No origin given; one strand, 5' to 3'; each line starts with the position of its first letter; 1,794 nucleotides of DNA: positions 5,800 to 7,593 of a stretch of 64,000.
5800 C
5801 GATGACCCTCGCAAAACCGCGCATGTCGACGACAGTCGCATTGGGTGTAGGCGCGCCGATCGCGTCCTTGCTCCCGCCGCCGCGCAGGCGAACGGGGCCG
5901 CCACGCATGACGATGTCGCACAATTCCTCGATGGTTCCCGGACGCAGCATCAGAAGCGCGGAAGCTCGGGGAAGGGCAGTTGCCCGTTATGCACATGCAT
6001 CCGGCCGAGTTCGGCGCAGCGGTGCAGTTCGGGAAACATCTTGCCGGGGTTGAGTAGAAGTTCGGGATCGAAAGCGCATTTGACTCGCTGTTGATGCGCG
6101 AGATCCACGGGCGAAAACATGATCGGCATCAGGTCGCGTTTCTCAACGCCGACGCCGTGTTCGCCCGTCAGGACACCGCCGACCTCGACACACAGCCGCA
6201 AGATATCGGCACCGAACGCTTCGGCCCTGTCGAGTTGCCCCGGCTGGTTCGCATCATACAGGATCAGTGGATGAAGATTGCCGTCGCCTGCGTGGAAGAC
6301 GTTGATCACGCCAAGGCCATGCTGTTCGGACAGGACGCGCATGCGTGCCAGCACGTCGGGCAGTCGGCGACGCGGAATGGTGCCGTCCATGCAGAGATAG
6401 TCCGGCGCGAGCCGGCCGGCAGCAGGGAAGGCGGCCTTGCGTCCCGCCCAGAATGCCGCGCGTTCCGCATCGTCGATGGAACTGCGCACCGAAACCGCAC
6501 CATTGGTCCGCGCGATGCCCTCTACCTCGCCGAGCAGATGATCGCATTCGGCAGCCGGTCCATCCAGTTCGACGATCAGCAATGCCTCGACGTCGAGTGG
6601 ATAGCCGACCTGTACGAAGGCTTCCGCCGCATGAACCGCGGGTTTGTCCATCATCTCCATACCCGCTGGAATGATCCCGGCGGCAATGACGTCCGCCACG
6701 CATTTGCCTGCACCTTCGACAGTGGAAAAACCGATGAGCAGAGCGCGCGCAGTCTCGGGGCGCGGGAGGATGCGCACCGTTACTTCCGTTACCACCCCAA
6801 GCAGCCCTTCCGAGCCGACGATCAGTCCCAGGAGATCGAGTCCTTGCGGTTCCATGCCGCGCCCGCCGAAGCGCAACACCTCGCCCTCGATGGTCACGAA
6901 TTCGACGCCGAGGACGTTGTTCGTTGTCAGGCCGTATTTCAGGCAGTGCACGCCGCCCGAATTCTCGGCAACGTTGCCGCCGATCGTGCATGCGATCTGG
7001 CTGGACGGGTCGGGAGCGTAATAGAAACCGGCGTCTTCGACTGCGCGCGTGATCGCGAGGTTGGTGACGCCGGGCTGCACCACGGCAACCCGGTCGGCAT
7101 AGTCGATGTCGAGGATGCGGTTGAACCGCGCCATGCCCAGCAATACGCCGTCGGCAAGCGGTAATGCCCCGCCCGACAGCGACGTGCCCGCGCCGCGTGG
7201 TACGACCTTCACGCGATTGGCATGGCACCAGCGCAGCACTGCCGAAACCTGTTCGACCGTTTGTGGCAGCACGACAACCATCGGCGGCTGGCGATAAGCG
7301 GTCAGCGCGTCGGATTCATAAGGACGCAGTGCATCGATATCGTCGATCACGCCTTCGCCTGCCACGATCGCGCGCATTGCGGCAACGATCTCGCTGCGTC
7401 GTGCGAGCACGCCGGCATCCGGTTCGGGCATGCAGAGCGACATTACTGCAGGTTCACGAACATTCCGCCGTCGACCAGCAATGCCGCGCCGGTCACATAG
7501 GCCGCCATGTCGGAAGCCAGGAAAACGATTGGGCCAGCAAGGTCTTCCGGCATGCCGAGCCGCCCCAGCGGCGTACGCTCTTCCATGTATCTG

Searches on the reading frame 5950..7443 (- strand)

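Call 56: search_protein_families(library=pfam, proteins=[window:5950-7443:-], max_evalue=0.001)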
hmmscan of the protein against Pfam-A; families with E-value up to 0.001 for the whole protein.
window:5950-7443:- (497 aa): 2 families
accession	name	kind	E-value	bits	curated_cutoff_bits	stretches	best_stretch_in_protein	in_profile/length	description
PF02913.24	FAD-oxidase_C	-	1.5e-65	221.8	21.2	1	229-469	2-248/248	FAD linked oxidases, C-terminal domain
PF01565.28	FAD_binding_4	-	4.6e-41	140.2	26.4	1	54-192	1-138/139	FAD binding domain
